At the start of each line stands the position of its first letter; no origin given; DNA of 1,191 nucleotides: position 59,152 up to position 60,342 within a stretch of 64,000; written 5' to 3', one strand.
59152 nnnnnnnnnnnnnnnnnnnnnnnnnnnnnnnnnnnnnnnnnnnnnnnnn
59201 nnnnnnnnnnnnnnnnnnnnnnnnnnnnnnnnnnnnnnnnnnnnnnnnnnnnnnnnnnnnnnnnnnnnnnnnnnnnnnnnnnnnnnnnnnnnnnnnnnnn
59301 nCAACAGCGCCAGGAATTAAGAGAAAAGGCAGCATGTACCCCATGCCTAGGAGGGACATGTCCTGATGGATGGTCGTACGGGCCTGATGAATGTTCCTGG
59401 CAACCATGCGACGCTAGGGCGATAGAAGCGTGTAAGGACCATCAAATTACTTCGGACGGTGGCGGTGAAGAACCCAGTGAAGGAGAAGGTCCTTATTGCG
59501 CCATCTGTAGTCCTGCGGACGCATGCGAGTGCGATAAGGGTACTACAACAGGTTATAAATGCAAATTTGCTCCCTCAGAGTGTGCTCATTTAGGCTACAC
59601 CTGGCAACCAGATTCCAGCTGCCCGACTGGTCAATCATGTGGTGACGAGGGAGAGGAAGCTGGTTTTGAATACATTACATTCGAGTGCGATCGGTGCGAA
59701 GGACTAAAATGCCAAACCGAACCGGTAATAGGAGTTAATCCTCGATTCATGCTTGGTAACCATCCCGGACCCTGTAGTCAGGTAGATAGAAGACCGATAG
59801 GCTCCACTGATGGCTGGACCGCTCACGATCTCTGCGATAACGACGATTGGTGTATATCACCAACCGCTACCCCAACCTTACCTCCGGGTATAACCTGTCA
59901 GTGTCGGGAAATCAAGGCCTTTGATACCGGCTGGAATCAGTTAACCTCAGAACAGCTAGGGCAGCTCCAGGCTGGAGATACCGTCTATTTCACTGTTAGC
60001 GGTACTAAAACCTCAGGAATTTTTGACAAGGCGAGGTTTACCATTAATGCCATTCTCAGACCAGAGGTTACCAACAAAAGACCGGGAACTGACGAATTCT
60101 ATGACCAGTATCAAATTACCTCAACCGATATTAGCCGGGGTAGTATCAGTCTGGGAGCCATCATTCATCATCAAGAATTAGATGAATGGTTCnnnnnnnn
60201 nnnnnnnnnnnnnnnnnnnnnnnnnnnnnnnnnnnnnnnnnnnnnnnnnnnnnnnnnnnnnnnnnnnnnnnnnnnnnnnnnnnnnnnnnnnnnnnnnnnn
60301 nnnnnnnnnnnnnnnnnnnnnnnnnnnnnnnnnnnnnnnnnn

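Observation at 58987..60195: Unusual membrane protein with a poly-proline cytoplasmic N-tail and an extracytoplasmic domain containing about 27 cysteines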

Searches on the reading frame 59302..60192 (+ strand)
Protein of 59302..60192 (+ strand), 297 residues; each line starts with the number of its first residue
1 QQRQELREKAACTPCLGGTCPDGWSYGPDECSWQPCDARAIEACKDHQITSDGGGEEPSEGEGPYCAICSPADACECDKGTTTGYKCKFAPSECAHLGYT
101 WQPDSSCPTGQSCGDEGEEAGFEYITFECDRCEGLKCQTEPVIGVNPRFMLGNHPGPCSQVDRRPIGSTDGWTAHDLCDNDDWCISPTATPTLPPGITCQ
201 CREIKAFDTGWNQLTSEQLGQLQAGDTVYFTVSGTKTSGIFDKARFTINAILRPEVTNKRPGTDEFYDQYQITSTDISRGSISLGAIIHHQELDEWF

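Call 8: find_homologous_proteins(query=window:59302-60192:+, max_evalue=0.01)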
Query seq(297 aa) (297 aa): 20 proteins with E <= 0.01 among 356 candidates.
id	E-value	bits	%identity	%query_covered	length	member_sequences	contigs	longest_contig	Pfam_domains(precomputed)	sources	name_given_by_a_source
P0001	2.3e-209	713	100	100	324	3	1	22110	-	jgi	-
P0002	4.9e-27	114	57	32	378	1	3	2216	-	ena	-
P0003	7.1e-27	113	53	33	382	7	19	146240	-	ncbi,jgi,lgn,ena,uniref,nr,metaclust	ncbi:hypothetical protein A2715_03360 [Candidatus Woesebacteria bacterium RIFCSPHIGHO2_01_FULL_39_32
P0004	2.3e-26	111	44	49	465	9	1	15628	-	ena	-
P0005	3.9e-26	111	54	33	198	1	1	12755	-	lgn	-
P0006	1.3e-25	109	54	37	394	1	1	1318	-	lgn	-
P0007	2.6e-24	105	54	33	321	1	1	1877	-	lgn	-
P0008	1.2e-23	102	50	35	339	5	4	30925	-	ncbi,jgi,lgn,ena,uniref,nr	ncbi:hypothetical protein A2685_03070 [Candidatus Woesebacteria bacterium RIFCSPHIGHO2_01_FULL_37_10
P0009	1.6e-23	102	43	43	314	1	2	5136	-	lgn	-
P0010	2.7e-23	101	52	35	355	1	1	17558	-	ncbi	ncbi:MAG: hypothetical protein ACC618_00545 [Patescibacteria group bacterium]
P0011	1.9e-21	95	60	26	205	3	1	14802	-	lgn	-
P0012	3.4e-21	94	45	33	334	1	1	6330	-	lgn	-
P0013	4.1e-21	94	50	34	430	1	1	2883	-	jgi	jgi:hypothetical protein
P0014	5.8e-21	94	46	34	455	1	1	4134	-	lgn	-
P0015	1.9e-20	92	62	25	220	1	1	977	-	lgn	-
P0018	1.0e-16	80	49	35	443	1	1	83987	-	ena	-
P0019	1.1e-12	66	66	14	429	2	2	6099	-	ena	-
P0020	1.6e-10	59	63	16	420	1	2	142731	-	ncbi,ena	-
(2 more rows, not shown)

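Call 12: find_encoding_contigs(protein=P0003, flank=8000, max_places=2)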
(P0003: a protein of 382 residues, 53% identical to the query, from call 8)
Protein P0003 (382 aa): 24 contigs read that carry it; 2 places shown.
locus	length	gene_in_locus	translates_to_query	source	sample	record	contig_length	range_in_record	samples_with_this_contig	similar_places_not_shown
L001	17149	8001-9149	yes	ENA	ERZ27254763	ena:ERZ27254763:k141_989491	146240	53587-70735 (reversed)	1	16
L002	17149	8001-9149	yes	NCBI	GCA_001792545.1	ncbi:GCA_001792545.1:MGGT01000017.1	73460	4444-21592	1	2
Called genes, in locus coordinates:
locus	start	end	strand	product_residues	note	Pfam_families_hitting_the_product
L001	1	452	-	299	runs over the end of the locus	PF00226:DnaJ, PF01556:DnaJ_C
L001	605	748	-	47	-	-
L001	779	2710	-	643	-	PF00012:HSP70, PF06723:MreB_Mbl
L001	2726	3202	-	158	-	PF01025:GrpE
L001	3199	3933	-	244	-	PF03444:WHD_HrcA (weak), PF01628:HrcA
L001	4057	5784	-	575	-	PF03023:MurJ, PF13440:Polysacc_synt_3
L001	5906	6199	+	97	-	PF01649:Ribosomal_S20p (weak)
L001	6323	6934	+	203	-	PF05137:PilN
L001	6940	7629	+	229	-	-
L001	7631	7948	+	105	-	-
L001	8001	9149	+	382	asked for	-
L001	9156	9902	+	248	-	PF07705:CARDB (weak)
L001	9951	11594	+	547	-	-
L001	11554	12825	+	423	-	PF13231:PMT_2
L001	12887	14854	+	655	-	PF10060:DUF2298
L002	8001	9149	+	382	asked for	-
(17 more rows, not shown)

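Call 13: find_encoding_contigs(protein=P0020, flank=8000, max_places=2)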
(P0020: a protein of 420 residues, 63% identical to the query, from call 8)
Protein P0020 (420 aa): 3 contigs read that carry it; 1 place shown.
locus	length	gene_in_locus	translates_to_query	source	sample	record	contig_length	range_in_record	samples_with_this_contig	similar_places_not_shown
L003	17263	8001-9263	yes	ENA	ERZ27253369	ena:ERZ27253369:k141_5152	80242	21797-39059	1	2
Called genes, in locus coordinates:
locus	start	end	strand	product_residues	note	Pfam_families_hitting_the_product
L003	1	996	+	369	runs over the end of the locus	PF12704:MacB_PCD, PF02687:FtsX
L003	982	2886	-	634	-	PF00009:GTP_EFTU, PF22042:EF-G_D2 (faint), PF03144:GTP_EFTU_D2, PF00679:EFG_C, PF06421:LepA_C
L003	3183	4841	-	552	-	PF03023:MurJ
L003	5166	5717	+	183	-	PF05137:PilN (faint)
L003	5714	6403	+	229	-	PF04350:PilO (weak)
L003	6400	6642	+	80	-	-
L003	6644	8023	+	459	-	PF16656:Pur_ac_phosph_N (weak), PF19077:Big_13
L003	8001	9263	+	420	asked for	-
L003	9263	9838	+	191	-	-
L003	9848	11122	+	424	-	PF01266:DAO (weak), PF01593:Amino_oxidase, PF13450:NAD_binding_8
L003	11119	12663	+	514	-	PF02366:PMT, PF13231:PMT_2 (weak)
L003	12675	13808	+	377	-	PF13439:Glyco_transf_4, PF13579:Glyco_trans_4_4, PF20706:GT4-conflict, PF00534:Glycos_transf_1, PF13692:Glyco_trans_1_4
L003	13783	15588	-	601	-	PF13231:PMT_2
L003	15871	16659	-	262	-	PF13489:Methyltransf_23, PF08241:Methyltransf_11, PF08242:Methyltransf_12 (weak), PF13649:Methyltransf_25, PF13847:Methyltransf_31 (weak)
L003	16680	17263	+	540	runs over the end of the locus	PF13231:PMT_2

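Call 22: find_encoding_contigs(protein=P0018, flank=8000, max_places=1)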
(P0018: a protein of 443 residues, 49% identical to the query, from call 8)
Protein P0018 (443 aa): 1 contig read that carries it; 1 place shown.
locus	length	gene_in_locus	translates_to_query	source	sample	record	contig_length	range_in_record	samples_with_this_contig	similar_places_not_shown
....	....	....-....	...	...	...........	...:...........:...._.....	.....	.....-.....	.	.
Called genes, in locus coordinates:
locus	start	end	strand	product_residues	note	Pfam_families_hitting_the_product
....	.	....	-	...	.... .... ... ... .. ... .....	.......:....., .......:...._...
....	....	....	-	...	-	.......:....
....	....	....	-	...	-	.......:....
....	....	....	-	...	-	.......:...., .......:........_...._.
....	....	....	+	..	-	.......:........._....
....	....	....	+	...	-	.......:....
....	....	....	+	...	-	-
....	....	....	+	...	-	-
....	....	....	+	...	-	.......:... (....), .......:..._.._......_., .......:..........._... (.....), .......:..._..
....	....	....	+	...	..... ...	-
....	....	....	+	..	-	?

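Call 65: search_protein_families(library=pfam, proteins=[P0019, P0004, P0014, P0018], max_evalue=0.1)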
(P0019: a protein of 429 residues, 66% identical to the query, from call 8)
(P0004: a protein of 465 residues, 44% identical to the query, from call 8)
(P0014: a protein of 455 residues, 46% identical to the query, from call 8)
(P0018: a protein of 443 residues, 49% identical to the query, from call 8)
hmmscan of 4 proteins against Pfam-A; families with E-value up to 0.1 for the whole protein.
P0019 (429 aa): 1 family
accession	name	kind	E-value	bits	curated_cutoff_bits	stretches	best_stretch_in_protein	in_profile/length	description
PF13190.11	PDGLE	-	0.075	13.3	27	0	105-137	69-101/102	PDGLE domain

P0004 (465 aa): 0 families

P0014 (455 aa): 0 families

P0018 (443 aa): 0 families

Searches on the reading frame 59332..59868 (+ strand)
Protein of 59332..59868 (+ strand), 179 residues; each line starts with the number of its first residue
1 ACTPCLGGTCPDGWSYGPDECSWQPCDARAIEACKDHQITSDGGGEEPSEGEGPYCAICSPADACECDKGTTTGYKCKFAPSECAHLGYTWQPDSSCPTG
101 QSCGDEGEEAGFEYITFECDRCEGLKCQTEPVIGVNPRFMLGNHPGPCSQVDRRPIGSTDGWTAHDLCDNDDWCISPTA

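Call 58: search_solved_structures(query=window:59332-59868:+, max_evalue=10)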
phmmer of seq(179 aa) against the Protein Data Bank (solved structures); distinct sequences matched with E-value up to 10: 0.
